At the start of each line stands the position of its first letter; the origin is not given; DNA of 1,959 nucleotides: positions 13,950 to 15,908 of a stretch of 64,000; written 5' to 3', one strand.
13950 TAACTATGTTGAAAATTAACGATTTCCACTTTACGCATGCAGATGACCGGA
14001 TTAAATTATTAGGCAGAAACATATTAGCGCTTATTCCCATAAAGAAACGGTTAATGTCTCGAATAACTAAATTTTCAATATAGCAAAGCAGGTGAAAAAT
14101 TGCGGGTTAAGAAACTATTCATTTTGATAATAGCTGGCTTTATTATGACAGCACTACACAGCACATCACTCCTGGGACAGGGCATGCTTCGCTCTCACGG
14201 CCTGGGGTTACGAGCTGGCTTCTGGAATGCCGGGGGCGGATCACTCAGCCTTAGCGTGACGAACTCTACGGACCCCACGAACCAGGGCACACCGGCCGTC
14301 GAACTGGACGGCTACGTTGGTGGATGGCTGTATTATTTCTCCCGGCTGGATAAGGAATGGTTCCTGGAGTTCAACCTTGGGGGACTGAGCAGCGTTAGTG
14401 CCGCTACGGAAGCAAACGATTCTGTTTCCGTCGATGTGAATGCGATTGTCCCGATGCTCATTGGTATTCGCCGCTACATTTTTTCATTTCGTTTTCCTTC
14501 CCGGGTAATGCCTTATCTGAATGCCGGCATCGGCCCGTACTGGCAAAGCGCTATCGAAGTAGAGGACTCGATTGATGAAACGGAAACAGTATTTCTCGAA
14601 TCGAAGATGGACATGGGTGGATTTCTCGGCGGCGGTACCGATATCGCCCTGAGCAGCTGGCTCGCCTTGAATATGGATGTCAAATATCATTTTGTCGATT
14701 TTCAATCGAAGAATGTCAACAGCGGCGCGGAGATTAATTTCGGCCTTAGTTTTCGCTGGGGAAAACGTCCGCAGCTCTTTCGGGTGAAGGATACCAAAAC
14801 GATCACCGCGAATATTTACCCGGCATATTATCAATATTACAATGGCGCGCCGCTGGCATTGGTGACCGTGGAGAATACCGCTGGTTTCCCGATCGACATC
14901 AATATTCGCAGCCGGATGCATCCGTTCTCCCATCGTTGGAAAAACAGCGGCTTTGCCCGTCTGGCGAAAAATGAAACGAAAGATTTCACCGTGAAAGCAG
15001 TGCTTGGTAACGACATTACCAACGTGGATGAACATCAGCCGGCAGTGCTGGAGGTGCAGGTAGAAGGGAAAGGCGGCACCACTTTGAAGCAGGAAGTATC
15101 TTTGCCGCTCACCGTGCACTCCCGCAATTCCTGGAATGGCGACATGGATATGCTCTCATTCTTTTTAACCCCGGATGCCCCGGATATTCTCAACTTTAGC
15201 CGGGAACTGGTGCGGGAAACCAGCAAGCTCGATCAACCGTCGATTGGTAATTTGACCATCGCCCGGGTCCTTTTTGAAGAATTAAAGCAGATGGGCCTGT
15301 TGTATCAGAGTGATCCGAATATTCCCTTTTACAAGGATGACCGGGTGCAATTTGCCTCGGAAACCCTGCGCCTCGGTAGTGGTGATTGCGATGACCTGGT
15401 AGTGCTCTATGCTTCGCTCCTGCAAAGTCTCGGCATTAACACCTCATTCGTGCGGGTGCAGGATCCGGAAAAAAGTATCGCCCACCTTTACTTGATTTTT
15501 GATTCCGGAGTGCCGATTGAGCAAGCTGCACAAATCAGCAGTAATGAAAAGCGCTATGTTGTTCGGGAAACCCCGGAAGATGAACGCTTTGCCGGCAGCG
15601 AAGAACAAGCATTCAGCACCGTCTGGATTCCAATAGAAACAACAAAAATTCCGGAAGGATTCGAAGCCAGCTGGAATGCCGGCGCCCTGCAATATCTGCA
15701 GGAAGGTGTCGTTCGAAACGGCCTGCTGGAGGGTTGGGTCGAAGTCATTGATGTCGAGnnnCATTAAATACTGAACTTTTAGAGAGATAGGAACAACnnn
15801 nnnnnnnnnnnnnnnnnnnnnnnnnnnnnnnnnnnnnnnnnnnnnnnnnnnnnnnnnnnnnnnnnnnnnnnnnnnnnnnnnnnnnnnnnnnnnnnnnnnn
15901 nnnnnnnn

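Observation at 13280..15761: Tandem outer-membrane beta-barrel paralogs, the second fused to a transglutaminase-like Cys-protease-fold domain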

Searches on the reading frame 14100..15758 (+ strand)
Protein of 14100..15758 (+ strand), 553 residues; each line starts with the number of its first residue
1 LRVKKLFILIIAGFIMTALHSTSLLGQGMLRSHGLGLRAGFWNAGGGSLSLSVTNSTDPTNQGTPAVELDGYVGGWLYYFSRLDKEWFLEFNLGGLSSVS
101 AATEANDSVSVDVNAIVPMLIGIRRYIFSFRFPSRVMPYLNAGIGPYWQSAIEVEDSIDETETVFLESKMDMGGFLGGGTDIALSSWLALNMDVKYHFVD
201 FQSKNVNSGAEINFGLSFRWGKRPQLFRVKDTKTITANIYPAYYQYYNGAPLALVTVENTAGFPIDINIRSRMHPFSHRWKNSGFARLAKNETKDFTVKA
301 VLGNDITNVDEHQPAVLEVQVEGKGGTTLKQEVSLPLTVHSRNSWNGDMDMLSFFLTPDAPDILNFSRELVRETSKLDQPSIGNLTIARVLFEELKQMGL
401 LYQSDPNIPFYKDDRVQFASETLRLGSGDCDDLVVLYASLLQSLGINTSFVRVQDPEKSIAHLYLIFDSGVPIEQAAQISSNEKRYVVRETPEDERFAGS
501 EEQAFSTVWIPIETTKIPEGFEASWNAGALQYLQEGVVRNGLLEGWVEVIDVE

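Call 4: search_protein_families(library=pfam, proteins=[window:14100-15758:+], max_evalue=1)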
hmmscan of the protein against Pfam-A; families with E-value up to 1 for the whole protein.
window:14100-15758:+ (553 aa): 3 families
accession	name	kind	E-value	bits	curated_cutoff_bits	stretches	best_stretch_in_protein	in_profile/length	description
PF01841.26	Transglut_core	-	0.0026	18.5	23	1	411-451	40-75/108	Transglutaminase-like superfamily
PF02462.21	Opacity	-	0.037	14.5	21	1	121-219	32-125/126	Opacity family porin protein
PF03922.20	OmpW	-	0.09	13.1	24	1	114-203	81-167/195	OmpW family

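Call 5: find_homologous_proteins(query=window:14100-15758:+)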
Query window:14100-15758:+ (553 aa): 301 proteins with E <= 0.001 among 8000 candidates; the best 120 are listed.
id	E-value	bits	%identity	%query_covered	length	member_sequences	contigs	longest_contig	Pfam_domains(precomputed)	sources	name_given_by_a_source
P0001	0.0e+0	1163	97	95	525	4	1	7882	-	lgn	-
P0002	5.3e-206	704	56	99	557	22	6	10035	PF13505.13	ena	-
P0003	5.2e-180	618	50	100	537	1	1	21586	PF13505.13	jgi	jgi:outer membrane protein W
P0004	1.7e-178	613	50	100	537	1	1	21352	PF13505.13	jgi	jgi:outer membrane protein W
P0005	5.6e-171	588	50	98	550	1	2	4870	-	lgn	-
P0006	2.0e-170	586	50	100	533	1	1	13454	-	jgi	jgi:hypothetical protein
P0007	2.4e-170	586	48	100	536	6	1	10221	PF01841.26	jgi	jgi:outer membrane protein W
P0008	6.8e-170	584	48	100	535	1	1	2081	PF01841.26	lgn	-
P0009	7.4e-170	584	48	96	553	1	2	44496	PF01841.26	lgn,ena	-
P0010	1.1e-169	584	49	98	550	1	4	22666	-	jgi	jgi:hypothetical protein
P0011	4.5e-169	582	49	97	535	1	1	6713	-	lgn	-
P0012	1.8e-168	580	48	98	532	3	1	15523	-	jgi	-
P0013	5.4e-168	578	48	95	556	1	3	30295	PF01841.26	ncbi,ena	-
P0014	5.5e-168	578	49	96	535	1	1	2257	-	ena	-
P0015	6.8e-168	578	48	96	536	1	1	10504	PF01841.26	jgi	-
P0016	3.8e-167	575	51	96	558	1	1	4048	PF13505.13,PF01841.26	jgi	jgi:transglutaminase-like putative cysteine protease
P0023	5.9e-165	568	48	99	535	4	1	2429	PF13505.13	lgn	-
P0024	6.0e-165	568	50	96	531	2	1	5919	PF01841.26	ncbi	ncbi:MAG: transglutaminase-like domain-containing protein [Calditrichia bacterium]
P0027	4.3e-164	565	47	97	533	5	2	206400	-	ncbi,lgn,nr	ncbi:transglutaminase-like domain-containing protein [candidate division KSB1 bacterium]|nr:transglu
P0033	1.8e-163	563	48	99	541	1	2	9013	PF01841.26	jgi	jgi:hypothetical protein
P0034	3.8e-163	562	47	99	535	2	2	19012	PF01841.26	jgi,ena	-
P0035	4.5e-163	562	47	97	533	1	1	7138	PF13505.13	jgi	jgi:outer membrane protein W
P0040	2.6e-162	559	48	99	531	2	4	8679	PF01841.26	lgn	-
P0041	2.8e-162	559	47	100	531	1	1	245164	PF01841.26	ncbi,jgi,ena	-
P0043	3.5e-162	559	47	95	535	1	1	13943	PF13505.13,PF01841.26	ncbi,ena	-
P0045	7.5e-162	558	48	96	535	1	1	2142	PF13505.13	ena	-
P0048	1.6e-161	557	46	100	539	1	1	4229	PF01841.26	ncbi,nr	ncbi:hypothetical protein GF337_05150 [candidate division KSB1 bacterium]|nr:hypothetical protein [c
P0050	4.7e-161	555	47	96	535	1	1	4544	PF01841.26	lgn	-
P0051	1.1e-160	554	47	100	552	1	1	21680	PF13505.13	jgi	jgi:hypothetical protein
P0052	1.3e-160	554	48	95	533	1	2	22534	PF01841.26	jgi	jgi:outer membrane protein W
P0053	4.6e-160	552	47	99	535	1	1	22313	PF01841.26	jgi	-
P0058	9.4e-159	548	47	98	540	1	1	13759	PF13505.13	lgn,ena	-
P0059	1.4e-158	547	46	99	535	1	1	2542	PF01841.26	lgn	-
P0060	1.6e-158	547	49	89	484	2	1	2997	PF01841.26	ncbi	ncbi:MAG: transglutaminase domain-containing protein, partial [bacterium]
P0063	7.0e-158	545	46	100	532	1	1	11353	PF13505.13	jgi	jgi:hypothetical protein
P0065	2.5e-157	543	47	95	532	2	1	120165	PF13505.13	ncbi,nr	ncbi:outer membrane beta-barrel protein [candidate division KSB1 bacterium]|nr:outer membrane beta-b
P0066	3.3e-157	543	47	97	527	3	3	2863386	PF13505.13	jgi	-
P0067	3.8e-157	542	46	99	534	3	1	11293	PF13505.13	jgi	-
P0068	1.6e-156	540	46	100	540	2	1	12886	PF13505.13,PF01841.26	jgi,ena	-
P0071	2.9e-156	539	47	97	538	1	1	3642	PF13505.13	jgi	jgi:hypothetical protein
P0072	3.6e-156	539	46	100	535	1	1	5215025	-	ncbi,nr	ncbi:MAG: hypothetical protein JSW07_18995 [bacterium]|nr:MAG: hypothetical protein JSW07_18995 [bac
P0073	5.4e-156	539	46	99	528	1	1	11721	PF01841.26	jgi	-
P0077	9.1e-156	538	45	99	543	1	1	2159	PF01841.26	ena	-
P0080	4.9e-155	535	47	98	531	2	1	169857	PF13505.13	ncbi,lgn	ncbi:MAG: outer membrane beta-barrel protein [Candidatus Zhuqueibacterota bacterium]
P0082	5.8e-155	535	46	98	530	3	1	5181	PF13505.13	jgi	-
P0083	6.0e-155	535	47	100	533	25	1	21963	PF13505.13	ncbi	-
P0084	8.8e-155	535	46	98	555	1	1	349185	PF13505.13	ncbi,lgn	-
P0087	2.3e-154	533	45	100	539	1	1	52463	PF13505.13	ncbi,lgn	-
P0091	4.5e-154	532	47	95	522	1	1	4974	PF13505.13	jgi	jgi:transglutaminase-like putative cysteine protease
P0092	6.0e-154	532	46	95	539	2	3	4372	PF13505.13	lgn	-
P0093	6.7e-154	532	45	97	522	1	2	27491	PF13505.13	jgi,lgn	jgi:hypothetical protein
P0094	7.7e-154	531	48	96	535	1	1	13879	PF13505.13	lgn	-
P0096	1.2e-153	531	48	91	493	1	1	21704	PF13505.13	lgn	-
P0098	6.3e-153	528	45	97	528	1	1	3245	PF13505.13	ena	-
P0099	1.1e-152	528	45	100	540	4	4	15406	PF13505.13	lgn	-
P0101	1.8e-152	527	43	100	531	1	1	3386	PF13505.13,PF01841.26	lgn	-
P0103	2.1e-152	527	46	95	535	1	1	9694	PF13505.13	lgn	-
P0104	4.1e-152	526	45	100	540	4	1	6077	PF13505.13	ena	-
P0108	2.3e-151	523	45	99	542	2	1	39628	PF01841.26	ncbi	ncbi:MAG: transglutaminase domain-containing protein [bacterium]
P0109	2.4e-151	523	45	100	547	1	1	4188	PF01841.26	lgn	-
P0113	3.9e-151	523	44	97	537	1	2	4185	PF13505.13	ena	-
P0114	4.7e-151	522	45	97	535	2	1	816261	-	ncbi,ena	-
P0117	1.4e-150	521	44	100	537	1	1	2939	PF01841.26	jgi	-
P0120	2.7e-150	520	49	88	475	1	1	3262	PF13505.13,PF01841.26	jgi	jgi:hypothetical protein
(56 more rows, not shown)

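Call 6: search_solved_structures(query=window:14100-15758:+, max_evalue=10, show_alignments=2)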
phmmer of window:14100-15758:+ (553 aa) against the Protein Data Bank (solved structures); distinct sequences matched with E-value up to 10: 1.
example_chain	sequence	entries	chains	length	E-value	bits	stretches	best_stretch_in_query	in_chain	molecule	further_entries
6xbb_A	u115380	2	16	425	0.84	11.4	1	133-177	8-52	Monooxigenase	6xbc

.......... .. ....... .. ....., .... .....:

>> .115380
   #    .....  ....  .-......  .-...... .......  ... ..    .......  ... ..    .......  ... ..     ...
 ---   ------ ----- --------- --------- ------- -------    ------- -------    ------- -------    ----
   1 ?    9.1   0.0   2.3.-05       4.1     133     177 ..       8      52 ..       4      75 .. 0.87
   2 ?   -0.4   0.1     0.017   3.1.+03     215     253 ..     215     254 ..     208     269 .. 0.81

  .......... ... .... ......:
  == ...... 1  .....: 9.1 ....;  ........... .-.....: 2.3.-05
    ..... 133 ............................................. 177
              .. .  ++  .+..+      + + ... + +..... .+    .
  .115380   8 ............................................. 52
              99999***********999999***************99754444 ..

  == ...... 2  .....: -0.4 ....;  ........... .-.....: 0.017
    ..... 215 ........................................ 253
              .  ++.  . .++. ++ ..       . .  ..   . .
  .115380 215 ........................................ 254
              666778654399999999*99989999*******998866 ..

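Call 7: search_protein_families(library=ncbifam, proteins=[window:14100-15758:+], max_evalue=1)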
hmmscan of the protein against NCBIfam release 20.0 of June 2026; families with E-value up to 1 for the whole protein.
window:14100-15758:+ (553 aa): 2 families
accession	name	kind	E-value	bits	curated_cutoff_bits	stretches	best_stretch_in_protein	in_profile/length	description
NF058533.1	antiphage_ProA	equivalog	2.3e-08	31.9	1500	1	266-452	29-226/1903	anti-phage protein ProA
TIGR04565.1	OMP_myx_plus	subfamily_domain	0.0039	17.2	60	1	167-218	105-159/161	outer membrane beta-barrel domain-containing protein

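Call 11: find_encoding_contigs(protein=P0072, flank=6000, max_places=2)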
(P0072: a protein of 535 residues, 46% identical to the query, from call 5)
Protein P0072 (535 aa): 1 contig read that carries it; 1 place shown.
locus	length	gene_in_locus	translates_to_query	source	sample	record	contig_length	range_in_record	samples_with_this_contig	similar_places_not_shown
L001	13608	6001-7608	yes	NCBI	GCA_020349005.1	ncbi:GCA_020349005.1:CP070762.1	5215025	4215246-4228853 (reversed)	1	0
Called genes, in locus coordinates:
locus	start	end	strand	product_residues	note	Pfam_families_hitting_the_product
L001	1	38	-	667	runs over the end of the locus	PF02012:BNR (faint), PF15902:Sortilin-Vps10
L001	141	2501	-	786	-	PF13620:CarboxypepD_reg, PF13715:CarbopepD_reg_2, PF07715:Plug, PF00593:TonB_dep_Rec_b-barrel, PF14905:OMP_b-brl_3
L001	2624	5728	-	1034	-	PF02012:BNR (faint), PF15902:Sortilin-Vps10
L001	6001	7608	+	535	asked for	-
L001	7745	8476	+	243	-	-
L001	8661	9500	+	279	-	-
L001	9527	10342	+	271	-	PF13349:DUF4097 (weak)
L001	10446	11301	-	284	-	PF04055:Radical_SAM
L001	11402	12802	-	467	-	PF06271:RDD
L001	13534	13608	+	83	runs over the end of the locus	PF18962:Por_Secre_tail (weak), PF13860:FlgD_ig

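Call 12: find_encoding_contigs(protein=P0027, flank=6000, max_places=2)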
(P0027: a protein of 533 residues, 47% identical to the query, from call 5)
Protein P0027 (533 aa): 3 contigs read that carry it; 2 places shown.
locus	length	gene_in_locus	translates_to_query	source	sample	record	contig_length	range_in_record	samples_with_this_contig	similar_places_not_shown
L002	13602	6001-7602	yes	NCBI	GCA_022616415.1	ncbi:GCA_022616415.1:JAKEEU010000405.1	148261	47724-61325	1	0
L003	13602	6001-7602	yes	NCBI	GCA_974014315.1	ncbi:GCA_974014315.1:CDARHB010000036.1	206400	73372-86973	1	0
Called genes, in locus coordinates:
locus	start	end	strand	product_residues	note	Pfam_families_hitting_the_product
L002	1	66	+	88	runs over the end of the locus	PF14026:SCO4226-like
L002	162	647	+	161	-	-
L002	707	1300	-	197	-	PF10056:DUF2293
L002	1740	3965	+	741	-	PF13620:CarboxypepD_reg, PF13715:CarbopepD_reg_2, PF07715:Plug, PF00593:TonB_dep_Rec_b-barrel, PF25183:OMP_b-brl_4 (faint)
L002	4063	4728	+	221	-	-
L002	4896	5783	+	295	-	PF13349:DUF4097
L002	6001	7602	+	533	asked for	-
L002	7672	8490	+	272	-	-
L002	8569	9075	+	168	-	-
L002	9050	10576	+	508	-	PF07992:Pyr_redox_2 (faint), PF00890:FAD_binding_2 (faint), PF01266:DAO (faint), PF00732:GMC_oxred_N, PF05199:GMC_oxred_C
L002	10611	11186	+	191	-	-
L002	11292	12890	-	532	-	PF00149:Metallophos (faint), PF12850:Metallophos_2 (faint)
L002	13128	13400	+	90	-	PF03319:EutN_CcmL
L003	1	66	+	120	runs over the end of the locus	PF14026:SCO4226-like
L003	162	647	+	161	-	-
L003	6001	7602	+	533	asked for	-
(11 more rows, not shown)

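Call 13: find_encoding_contigs(protein=P0114, flank=6000, max_places=2)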
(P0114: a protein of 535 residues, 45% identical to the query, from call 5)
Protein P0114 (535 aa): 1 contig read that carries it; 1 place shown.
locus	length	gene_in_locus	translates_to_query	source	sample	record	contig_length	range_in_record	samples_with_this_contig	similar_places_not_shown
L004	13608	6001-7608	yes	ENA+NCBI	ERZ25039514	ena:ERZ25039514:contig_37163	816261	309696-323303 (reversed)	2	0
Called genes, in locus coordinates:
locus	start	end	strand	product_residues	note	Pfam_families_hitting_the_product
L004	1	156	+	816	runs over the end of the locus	PF05226:CHASE2, PF00158:Sigma54_activat, PF14532:Sigma54_activ_2, PF07728:AAA_5, PF25601:AAA_lid_14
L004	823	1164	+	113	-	PF05635:23S_rRNA_IVP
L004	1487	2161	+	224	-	PF13505:OMP_b-brl (weak), PF03922:OmpW (weak)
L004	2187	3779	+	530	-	PF13620:CarboxypepD_reg, PF13715:CarbopepD_reg_2, PF07715:Plug, PF00593:TonB_dep_Rec_b-barrel, PF25183:OMP_b-brl_4 (faint)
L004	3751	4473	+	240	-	PF00593:TonB_dep_Rec_b-barrel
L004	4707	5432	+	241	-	PF14054:DUF4249 (weak)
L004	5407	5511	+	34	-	-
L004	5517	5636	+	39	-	-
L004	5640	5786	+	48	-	-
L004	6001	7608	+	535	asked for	-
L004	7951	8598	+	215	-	-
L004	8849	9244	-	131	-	PF01850:PIN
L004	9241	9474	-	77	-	PF02604:PhdYeFM_antitox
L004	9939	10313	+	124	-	PF13366:PDDEXK_3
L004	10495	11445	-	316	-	PF05368:NmrA, PF13460:NAD_binding_10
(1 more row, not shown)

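Call 14: find_encoding_contigs(protein=P0002, flank=6000, max_places=3)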
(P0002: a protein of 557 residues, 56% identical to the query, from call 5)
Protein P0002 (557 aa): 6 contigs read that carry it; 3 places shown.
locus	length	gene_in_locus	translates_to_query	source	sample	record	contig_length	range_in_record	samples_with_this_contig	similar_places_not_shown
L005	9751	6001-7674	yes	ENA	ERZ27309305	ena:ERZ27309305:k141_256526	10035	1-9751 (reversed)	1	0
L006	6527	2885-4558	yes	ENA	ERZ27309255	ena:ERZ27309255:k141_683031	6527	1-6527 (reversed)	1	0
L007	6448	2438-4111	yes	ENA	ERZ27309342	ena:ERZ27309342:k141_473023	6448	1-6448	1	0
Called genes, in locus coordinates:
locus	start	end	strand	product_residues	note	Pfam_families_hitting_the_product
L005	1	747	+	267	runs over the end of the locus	PF00158:Sigma54_activat, PF25601:AAA_lid_14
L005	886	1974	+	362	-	-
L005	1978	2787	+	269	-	PF19446:DUF5984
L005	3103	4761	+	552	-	PF02878:PGM_PMM_I, PF02879:PGM_PMM_II, PF02880:PGM_PMM_III, PF00408:PGM_PMM_IV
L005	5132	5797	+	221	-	PF13505:OMP_b-brl (weak)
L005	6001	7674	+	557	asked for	PF13505:OMP_b-brl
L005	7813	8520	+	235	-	-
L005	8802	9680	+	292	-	PF13349:DUF4097 (weak)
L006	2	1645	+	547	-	?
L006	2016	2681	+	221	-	PF13505:OMP_b-brl (weak)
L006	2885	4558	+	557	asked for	PF13505:OMP_b-brl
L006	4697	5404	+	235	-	-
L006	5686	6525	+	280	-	?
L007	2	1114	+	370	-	?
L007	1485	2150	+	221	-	PF13505:OMP_b-brl (weak)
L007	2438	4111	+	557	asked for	PF13505:OMP_b-brl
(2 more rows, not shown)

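Call 16: search_protein_families(library=pfam, alignment_id=A1, max_evalue=0.01)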
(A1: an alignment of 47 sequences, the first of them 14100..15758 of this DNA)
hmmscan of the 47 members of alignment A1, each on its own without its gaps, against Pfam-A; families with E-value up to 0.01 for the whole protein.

A. member 1, window:14100-15758:+ (553 aa): 1 family
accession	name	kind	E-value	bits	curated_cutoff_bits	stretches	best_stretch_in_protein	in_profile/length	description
PF01841.26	Transglut_core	-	0.0026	18.5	23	1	411-451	40-75/108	Transglutaminase-like superfamily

B. families by the number of members that match (of 47 scanned): 8 families
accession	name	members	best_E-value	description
PF01841.26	Transglut_core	45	1.2e-06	Transglutaminase-like superfamily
PF13505.12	OMP_b-brl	18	1.5e-09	Outer membrane protein beta-barrel domain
PF03922.20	OmpW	8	8.2e-05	OmpW family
PF09411.16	PagL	1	0.003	Lipid A 3-O-deacylase (PagL)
PF24656.1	CEPT76_peptidase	1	0.0032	CEP76 peptidase-like domain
PF17475.7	Binary_toxB_2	1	0.0034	Clostridial binary toxin B/anthrax toxin PA domain 2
PF21661.2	DUF6860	1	0.0051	Domain of unknown function (DUF6860)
PF04473.18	DUF553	1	0.0069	Transglutaminase-like domain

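Call 21: predict_structure(alignment_id=A1)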
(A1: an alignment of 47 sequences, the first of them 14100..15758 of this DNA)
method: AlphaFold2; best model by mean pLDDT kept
length: 553 residues; sequences in the alignment: 47
mean_pLDDT: 87.3   pTM: 0.67
mean pLDDT of the five models: 87.3, 87.2, 87.0, 85.7, 84.8
residues with pLDDT >= 90: 330; 70-90: 165; 50-70: 53; < 50: 5
segments of 3 or more residues with pLDDT < 50: 23-26
pLDDT, mean of each block of 10 residues (from residue 1): 84 81 52 92 74 63 67 93 90 92 76 93 87 81 97 81 87 96 87 95 91 94 87 95 91 96 93 95 95 96 92 96 87 96 89 92 92 74 84 95 77 84 93 95 94 85 90 89 89 62 78 94 95 89 90 82
secondary structure, 60 per line:
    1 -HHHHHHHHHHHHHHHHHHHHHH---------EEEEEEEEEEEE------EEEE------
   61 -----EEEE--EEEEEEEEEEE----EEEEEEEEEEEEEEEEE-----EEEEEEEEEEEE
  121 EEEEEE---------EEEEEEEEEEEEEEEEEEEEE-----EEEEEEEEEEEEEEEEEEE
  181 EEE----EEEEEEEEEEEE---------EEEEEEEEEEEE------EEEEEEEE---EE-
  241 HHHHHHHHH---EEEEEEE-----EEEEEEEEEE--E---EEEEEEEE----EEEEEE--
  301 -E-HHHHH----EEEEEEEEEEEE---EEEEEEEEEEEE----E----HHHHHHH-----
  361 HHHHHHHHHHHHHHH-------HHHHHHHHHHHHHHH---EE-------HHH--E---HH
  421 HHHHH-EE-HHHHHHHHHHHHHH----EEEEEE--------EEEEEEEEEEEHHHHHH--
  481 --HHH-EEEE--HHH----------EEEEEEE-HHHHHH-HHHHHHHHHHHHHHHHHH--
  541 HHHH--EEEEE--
elements in order: H2-23 E33-44 E51-54 E66-69 E72-82 E87-103 E109-126 E136-156 E162-183 E188-199 E209-220 E227-234 H241-249 E253-259 E265-274 E281-288 E293-298 H304-308 E313-324 E328-339 H349-355 H361-375 H383-397 H419-425 H430-443 E448-453 E462-472 H473-478 E487-490 E506-512 H514-519 H521-538 H541-544 E547-551
